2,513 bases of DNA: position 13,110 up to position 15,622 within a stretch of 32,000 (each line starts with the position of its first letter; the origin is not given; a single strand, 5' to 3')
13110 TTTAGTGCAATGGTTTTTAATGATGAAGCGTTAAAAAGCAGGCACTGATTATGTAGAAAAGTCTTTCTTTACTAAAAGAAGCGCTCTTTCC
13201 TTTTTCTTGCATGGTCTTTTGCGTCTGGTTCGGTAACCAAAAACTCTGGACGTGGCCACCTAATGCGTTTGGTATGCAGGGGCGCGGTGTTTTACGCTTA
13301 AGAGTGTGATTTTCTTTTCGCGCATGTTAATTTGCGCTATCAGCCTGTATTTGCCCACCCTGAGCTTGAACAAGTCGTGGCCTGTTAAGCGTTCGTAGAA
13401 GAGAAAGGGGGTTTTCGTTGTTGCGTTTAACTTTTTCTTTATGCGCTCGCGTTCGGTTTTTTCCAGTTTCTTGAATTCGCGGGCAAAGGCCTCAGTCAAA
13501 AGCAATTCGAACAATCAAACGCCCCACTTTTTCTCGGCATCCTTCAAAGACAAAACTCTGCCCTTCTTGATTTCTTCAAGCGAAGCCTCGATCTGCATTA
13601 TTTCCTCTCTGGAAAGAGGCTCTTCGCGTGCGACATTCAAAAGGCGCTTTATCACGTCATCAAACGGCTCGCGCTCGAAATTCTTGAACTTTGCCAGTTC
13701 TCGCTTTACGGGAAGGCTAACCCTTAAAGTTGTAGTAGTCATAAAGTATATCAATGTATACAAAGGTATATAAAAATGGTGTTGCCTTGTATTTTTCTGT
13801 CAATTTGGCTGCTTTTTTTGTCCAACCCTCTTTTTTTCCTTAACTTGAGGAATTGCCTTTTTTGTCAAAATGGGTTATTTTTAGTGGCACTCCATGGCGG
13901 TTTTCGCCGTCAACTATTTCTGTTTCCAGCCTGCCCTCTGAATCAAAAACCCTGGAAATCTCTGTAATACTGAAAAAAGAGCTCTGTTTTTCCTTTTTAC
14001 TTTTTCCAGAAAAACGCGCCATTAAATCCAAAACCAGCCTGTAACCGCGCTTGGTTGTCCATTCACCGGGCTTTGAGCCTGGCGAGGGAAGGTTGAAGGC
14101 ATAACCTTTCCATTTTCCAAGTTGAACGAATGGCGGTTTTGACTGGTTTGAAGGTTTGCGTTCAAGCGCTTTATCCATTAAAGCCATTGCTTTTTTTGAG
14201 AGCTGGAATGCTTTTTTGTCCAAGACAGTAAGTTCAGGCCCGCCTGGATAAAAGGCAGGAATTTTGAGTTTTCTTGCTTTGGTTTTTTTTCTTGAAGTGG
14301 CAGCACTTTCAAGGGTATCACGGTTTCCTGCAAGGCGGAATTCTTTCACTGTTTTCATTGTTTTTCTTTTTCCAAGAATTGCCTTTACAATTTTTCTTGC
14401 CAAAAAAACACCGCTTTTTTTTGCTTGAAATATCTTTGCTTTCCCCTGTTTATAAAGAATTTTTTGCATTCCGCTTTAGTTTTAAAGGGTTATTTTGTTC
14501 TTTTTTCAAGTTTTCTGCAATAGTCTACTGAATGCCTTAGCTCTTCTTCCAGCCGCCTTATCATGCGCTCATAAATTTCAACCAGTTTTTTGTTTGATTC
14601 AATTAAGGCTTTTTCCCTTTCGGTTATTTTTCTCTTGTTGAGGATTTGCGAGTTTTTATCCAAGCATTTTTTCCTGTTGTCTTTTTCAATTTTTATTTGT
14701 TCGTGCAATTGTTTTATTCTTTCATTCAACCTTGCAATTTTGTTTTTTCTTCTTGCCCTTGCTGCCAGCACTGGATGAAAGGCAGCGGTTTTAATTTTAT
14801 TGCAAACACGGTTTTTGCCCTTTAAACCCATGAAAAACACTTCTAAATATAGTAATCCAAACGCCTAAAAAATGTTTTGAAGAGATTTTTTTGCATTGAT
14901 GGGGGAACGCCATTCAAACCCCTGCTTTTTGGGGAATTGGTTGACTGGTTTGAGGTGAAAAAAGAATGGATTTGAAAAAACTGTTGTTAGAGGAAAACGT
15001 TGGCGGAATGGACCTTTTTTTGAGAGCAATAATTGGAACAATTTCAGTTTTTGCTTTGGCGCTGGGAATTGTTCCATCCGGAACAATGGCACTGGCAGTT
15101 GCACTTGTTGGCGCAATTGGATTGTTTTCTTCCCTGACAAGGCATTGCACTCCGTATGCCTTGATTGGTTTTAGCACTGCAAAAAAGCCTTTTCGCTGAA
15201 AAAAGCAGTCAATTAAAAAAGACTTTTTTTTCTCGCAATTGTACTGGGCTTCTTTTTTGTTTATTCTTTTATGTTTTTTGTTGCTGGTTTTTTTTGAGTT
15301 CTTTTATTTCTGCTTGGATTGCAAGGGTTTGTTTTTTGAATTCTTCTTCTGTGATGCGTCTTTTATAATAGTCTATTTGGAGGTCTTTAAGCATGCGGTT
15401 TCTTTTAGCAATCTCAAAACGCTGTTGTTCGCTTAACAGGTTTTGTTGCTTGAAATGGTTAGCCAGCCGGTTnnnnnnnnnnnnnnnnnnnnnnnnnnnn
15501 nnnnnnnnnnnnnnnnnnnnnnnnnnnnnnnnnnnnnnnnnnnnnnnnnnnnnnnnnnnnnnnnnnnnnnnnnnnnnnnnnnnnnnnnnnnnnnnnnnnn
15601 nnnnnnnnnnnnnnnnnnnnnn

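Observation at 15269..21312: Two paralogous Cys-rich type I membrane proteins share an ectodomain module and a SHOCT-like cytoplasmic tail: receptor-like family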

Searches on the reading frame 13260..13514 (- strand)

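Call 14: search_protein_families(library=pfam, proteins=[window:13260-13514:-], max_evalue=0.01)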
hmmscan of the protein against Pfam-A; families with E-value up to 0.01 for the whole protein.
window:13260-13514:- (84 aa): 1 family
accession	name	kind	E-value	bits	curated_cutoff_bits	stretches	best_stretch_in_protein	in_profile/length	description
PF05016.21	ParE_toxin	-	1.1e-07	32.8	23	1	5-78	2-86/89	ParE toxin of type II toxin-antitoxin system, parDE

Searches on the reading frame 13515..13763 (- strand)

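Call 14: search_protein_families(library=pfam, proteins=[window:13515-13763:-], max_evalue=0.01)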
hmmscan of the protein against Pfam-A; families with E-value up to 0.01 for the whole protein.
window:13515-13763:- (82 aa): 1 family
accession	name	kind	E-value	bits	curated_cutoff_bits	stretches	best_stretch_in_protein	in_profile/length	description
PF02697.20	VAPB_antitox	-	4.7e-05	24.5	27.9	1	12-63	2-62/69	Putative antitoxin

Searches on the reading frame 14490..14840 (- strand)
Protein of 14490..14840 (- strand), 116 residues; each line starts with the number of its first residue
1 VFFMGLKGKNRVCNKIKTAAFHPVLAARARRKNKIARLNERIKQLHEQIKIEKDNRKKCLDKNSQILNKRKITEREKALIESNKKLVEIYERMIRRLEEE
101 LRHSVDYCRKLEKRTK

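Call 8: search_protein_families(library=pfam, proteins=[window:14490-14840:-], max_evalue=1)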
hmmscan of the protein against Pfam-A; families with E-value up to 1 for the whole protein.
window:14490-14840:- (116 aa): 6 families
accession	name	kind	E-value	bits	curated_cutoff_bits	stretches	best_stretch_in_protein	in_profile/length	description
PF06419.17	COG6_N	-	0.013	16.1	27.4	1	19-82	33-96/114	Conserved oligomeric complex COG6, N-terminal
PF20831.2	Reov_VP3_MTase1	-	0.032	14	27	1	38-104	15-79/226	Reovirus VP3 protein, Methyltransferase domain 1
PF01496.24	V_ATPase_I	-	0.037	12.4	30.7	1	11-79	225-293/815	V-type ATPase 116kDa subunit family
PF16703.10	DUF5064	-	0.069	14.1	27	1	43-106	50-113/117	Domain of unknown function (DUF5064)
PF04102.17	SlyX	-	0.77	10.9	30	0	29-50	27-48/67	SlyX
PF11026.13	DUF2721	-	0.98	9.8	28.3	1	32-70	19-59/129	Protein of unknown function (DUF2721)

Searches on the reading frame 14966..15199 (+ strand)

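Call 79: search_protein_families(library=pfam, proteins=[window:14966-15199:+], max_evalue=0.001)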
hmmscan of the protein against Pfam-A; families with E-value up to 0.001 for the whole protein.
window:14966-15199:+ (77 aa): 1 family
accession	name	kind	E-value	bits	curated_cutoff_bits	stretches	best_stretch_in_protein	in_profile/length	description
PF11127.14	YgaP-like_TM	-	1.9e-12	47.5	25.3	1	9-74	2-65/66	Inner membrane protein YgaP-like, transmembrane domain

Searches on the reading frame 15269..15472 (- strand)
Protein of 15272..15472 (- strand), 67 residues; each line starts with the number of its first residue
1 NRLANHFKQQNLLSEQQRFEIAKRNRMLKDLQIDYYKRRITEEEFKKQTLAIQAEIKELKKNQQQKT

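Call 10: search_protein_families(library=pfam, proteins=[window:15272-15472:-], max_evalue=10)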
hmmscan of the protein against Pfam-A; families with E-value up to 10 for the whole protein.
seq(67 aa): 3 families
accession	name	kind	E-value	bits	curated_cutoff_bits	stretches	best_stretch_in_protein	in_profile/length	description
PF05120.17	GvpG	-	0.13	12.9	30.6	1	25-55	34-64/67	Gas vesicle protein G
PF20178.3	ToxA_N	-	0.15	12.2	27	1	2-46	121-160/249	Dermonecrotic toxin, N-terminal domain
PF15168.11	TRIQK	-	0.26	11.7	27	1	22-55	2-35/79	Triple QxxK/R motif-containing protein family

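Call 27: search_protein_representatives(alignment_id=A1)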
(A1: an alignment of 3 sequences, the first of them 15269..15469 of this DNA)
Query: 3 sequences, 65 profile positions. Proteins with E-value up to 0.001 (for the whole library): 25; up to 1e-10: 10; up to 1e-30: 0. The best 25 are listed.
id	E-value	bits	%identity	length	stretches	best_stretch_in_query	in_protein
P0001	4.1e-28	113.3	-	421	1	1-65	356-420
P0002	4.0e-26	107.0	-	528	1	1-65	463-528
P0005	1.7e-21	92.2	-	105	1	2-64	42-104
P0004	2.5e-18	82.0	-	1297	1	6-61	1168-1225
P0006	4.8e-18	81.1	-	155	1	2-64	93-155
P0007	2.8e-17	78.6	-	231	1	2-65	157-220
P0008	2.4e-16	75.7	-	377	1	2-64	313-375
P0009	1.4e-13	66.7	-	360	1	4-61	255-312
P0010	1.1e-12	63.9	-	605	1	5-62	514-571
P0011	2.4e-12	62.9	-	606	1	7-63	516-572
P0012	1.3e-10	57.3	-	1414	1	6-62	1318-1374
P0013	3.1e-10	56.1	-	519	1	6-61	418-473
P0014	7.6e-10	54.8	-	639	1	5-63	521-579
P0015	3.0e-09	52.9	-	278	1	2-60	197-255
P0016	5.4e-07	45.7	-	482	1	7-63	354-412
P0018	2.5e-06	43.6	-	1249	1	9-60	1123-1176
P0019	2.8e-06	43.4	-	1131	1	11-61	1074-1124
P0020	3.5e-05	39.9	-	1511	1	13-55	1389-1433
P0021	4.2e-05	39.7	-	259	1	15-60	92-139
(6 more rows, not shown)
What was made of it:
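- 15272..15472 (-): Cytoplasmic hairpin tail of A. The conserved tip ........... is at 15338-15370. The tail profile scores 113 bits (call 27).
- On Iainarchaeota TM-hairpin tail family (unnamed, defined here): A scores 113 bits and B 82 bits on the tail profile (call 27).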

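Call 34: search_protein_families(library=pfam, alignment_id=A2, max_evalue=10)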
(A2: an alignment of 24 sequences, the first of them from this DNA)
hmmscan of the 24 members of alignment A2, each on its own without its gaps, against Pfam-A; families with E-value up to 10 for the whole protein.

A. member 1, seq(67 aa): 3 families
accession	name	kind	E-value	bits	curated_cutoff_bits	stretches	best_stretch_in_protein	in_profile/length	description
PF05120.17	GvpG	-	0.13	12.9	30.6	1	25-55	34-64/67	Gas vesicle protein G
PF20178.3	ToxA_N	-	0.15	12.2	27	1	2-46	121-160/249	Dermonecrotic toxin, N-terminal domain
PF15168.11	TRIQK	-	0.26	11.7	27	1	22-55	2-35/79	Triple QxxK/R motif-containing protein family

B. families by the number of members that match (of 24 scanned): 17 families
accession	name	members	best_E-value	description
PF20178.3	ToxA_N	6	0.0019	Dermonecrotic toxin, N-terminal domain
PF02151.25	UVR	2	0.024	UvrB/uvrC motif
PF15168.11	TRIQK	2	0.027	Triple QxxK/R motif-containing protein family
PF04538.17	BEX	2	0.067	Brain expressed X-linked like family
PF05120.17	GvpG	2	0.13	Gas vesicle protein G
PF12373.13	Msg2_C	1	0.056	Major surface glycoprotein 2 C terminal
PF17932.6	TetR_C_24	1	0.058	Tetracyclin repressor-like, C-terminal domain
PF18314.6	FAS_I_H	1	0.077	Fatty acid synthase type I helical domain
PF15309.11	ALMS_motif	1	0.085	ALMS motif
PF22203.1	Sca2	1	0.095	Surface cell antigen Sca2 helical repeat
PF06984.18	MRP-L47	1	0.1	Mitochondrial 39-S ribosomal protein L47 (MRP-L47)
PF17082.10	Spc29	1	0.15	Spindle Pole Component 29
PF21113.2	LarA_C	1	0.17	Lactate racemase C-terminal domain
PF18182.6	mCpol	1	0.2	minimal CRISPR polymerase domain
PF18126.6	Mitoc_mL59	1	0.31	Mitochondrial ribosomal protein mL59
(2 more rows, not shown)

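Call 35: find_homologous_proteins(query=A2, max_evalue=0.001)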
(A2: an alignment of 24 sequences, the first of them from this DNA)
Query A2 (24 sequences): 4459 candidates shared short words with the query, none scored E <= 0.001.
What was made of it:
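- Tried and rejected: The same search with the 24-tail alignment returned nothing (call 35).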

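Call 36: find_related_loci(query=A2, collection=genome_contigs, flank=10000)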
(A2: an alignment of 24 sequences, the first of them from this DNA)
Query A2 (67 aa) in genome_contigs; peptide patterns used: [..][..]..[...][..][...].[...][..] (x = any residue, [..] = any of these).
65 stretches matched a pattern; 10 encode a relative of the query (tblastn E <= 1e-3); 10 distinct loci.
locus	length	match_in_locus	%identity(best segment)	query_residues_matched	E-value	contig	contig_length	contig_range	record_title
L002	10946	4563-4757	58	3-67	7e-21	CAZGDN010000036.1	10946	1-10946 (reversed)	MAG TPA_asm: uncultured archaeon isolate SRP141559_co1_70 genome assembly, contig: NODE_3506_length_10946_cov_19.087320,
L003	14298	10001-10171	60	5-61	2e-18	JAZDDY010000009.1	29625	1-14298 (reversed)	MAG: Candidatus Iainarchaeum archaeon isolate MEGAHIT-group-0.114 k141_8613351, whole genome shotgun sequence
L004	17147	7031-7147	51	22-59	5e-7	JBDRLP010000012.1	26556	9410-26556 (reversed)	MAG: Candidatus Iainarchaeum archaeon isolate MEGAHIT-group-1.784 k141_8928331, whole genome shotgun sequence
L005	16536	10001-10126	40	11-50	6e-7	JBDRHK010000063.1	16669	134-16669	MAG: Candidatus Iainarchaeum archaeon isolate MEGAHIT-group-1.513 k141_12729389, whole genome shotgun sequence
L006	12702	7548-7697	33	8-58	2e-6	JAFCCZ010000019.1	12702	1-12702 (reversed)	MAG: Candidatus Iainarchaeum archaeon isolate Meg19_1012_Bin_199 Meg19_1012_Bin_199_scaffold_15529, whole genome shotgun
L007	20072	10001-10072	54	27-50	2e-6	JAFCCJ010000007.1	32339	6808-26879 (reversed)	MAG: Candidatus Iainarchaeum archaeon isolate AB_3033_Bin_152 AB_3033_Bin_152_scaffold_1646, whole genome shotgun sequen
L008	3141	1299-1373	60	29-53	6e-6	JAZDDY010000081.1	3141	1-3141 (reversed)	MAG: Candidatus Iainarchaeum archaeon isolate MEGAHIT-group-0.114 k141_18676031, whole genome shotgun sequence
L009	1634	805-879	60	29-53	6e-6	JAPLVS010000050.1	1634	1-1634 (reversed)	MAG: Candidatus Iainarchaeum archaeon isolate LacPavin_0920_SED3_MAG_48_10 LacPavin_0920_SED3_scaffold_1265162, whole ge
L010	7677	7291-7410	40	27-66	8e-5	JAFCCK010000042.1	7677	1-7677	MAG: Candidatus Iainarchaeum archaeon isolate AB_3033_Bin_158 AB_3033_Bin_158_scaffold_17770, whole genome shotgun seque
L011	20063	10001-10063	52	26-46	2e-4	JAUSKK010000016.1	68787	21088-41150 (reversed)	MAG: Candidatus Iainarchaeum archaeon isolate E14_metabat.bin.47 E14_k141_1692805, whole genome shotgun sequence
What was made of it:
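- All hits fall within one phylum (call 36).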

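Call 40: search_solved_structures(query=A2, max_evalue=10, show_alignments=2)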
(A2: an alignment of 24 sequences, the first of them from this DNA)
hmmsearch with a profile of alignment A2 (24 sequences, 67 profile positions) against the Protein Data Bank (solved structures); distinct sequences matched with E-value up to 10: 1.
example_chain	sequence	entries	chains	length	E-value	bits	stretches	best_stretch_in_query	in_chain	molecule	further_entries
6xy0_A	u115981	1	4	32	1.3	12.2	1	51-65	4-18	3-EK-4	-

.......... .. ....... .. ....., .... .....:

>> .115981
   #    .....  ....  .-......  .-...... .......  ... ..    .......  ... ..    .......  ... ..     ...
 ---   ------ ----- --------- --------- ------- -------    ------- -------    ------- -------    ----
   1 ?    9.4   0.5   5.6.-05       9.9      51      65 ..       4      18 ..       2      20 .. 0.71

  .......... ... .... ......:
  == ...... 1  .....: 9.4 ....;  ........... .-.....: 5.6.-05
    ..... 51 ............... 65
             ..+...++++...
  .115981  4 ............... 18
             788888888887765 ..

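Call 46: search_protein_families(library=pfam, proteins=[P0018, P0020, P0010, P0012, P0019, P0021], max_evalue=0.01)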
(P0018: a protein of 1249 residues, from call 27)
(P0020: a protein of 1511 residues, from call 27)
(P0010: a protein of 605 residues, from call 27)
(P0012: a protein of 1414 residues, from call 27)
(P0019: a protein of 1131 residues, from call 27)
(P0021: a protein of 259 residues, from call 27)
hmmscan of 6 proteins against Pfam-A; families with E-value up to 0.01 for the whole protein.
P0018 (1249 aa): 4 families
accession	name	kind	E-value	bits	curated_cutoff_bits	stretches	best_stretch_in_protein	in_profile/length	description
PF18911.6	PKD_4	-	2.6e-09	37.4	27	1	606-679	16-85/85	PKD domain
PF00801.26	PKD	-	2e-06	28.1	23.5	1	604-672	11-74/80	PKD domain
PF16656.11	Pur_ac_phosph_N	-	6.2e-05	23.9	30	1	510-580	15-93/93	Purple acid Phosphatase, N-terminal domain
PF22352.2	K319L-like_PKD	-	0.002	18.5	27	1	620-679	25-84/84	K319L-like, PKD domain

P0020 (1511 aa): 3 families
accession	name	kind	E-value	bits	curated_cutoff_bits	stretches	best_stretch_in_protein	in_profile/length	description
PF16656.11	Pur_ac_phosph_N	-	2.3e-07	31.7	30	1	769-842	12-93/93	Purple acid Phosphatase, N-terminal domain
PF00801.26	PKD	-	0.0001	22.7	23.5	1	868-933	14-74/80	PKD domain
PF18911.6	PKD_4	-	0.00038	20.9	27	1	867-940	16-85/85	PKD domain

P0010 (605 aa): 0 families

P0012 (1414 aa): 0 families

P0019 (1131 aa): 10 families
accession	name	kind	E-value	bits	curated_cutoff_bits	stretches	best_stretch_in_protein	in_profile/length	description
PF18911.6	PKD_4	-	2.7e-50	168.8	27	3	224-297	12-85/85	PKD domain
PF00801.26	PKD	-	7.3e-35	119.3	23.5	3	135-196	12-74/80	PKD domain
PF07495.19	Y_Y_Y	-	5.4e-10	39.5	26.6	0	70-99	18-47/65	Y_Y_Y domain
PF16820.11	PKD_3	-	6.4e-06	26.4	26.3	0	240-280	26-66/68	PKD-like domain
PF16967.11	TcfC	-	4.8e-05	23.3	29.4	0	176-201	41-66/68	E-set like domain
PF15418.12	DUF4625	-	0.00014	22.6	27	0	271-292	105-126/131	Domain of unknown function (DUF4625)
PF22352.2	K319L-like_PKD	-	0.00022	21.6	27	0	144-203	18-84/84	K319L-like, PKD domain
PF05345.18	He_PIG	-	0.00062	20.6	24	0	177-202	69-94/96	Putative Ig domain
PF17963.7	Big_9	-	0.0014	19.9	23.6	0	124-198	1-85/89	Bacterial Ig domain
PF19077.6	Big_13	-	0.0029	18.5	27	0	176-199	72-95/102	Bacterial Ig-like domain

P0021 (259 aa): 0 families

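Call 78: find_related_loci(query=A2, collection=viral_contigs, flank=5000)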
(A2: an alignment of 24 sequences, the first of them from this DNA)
Query A2 (67 aa) in viral_contigs; peptide patterns used: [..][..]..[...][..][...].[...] (x = any residue, [..] = any of these).
11 stretches matched a pattern, but none encodes a relative of the query by tblastn (E <= 1e-3).
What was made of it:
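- Tried and rejected: The tail pattern in viral contigs found no relative (call 78).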

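Call 79: search_protein_families(library=pfam, proteins=[L005:10897-13983:+, L005:13958-14887:+, L005:14883-15884:+, L005:4407-6953:+, L005:6931-7929:+], max_evalue=0.001)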
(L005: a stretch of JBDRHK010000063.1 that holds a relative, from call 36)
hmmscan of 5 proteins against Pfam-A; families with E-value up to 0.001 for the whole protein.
L005:10897-13983:+ (1029 aa): 2 families
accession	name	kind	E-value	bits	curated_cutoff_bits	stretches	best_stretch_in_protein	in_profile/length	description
PF00437.27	T2SSE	-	1.8e-28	99.7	24.9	2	834-893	199-258/370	Type II/IV secretion system protein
PF14528.11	LAGLIDADG_3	-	1.1e-15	58.1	22.5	1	628-699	2-82/82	LAGLIDADG-like domain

L005:13958-14887:+ (310 aa): 2 families
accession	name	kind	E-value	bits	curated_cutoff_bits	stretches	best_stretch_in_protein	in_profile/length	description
PF00482.28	T2SSF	-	1.1e-15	58.1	25.2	1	139-263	1-122/125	Type II secretion system (T2SS), protein F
PF07332.16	Phage_holin_3_6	-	0.00012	22.5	28.4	0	51-126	19-97/116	Putative Actinobacterial Holin-X, holin superfamily III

L005:14883-15884:+ (334 aa): 1 family
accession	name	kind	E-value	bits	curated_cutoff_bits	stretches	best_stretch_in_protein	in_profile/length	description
PF00482.28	T2SSF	-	4.6e-16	59.4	25.2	1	104-226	2-121/125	Type II secretion system (T2SS), protein F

L005:4407-6953:+ (849 aa): 2 families
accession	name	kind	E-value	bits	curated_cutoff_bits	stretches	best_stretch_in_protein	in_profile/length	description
PF00092.34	VWA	-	1.1e-14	55.5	23.8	1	487-620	35-172/174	von Willebrand factor type A domain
PF13519.12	VWA_2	-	4.6e-06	27.7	27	1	466-548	17-94/107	von Willebrand factor type A domain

L005:6931-7929:+ (333 aa): 0 families
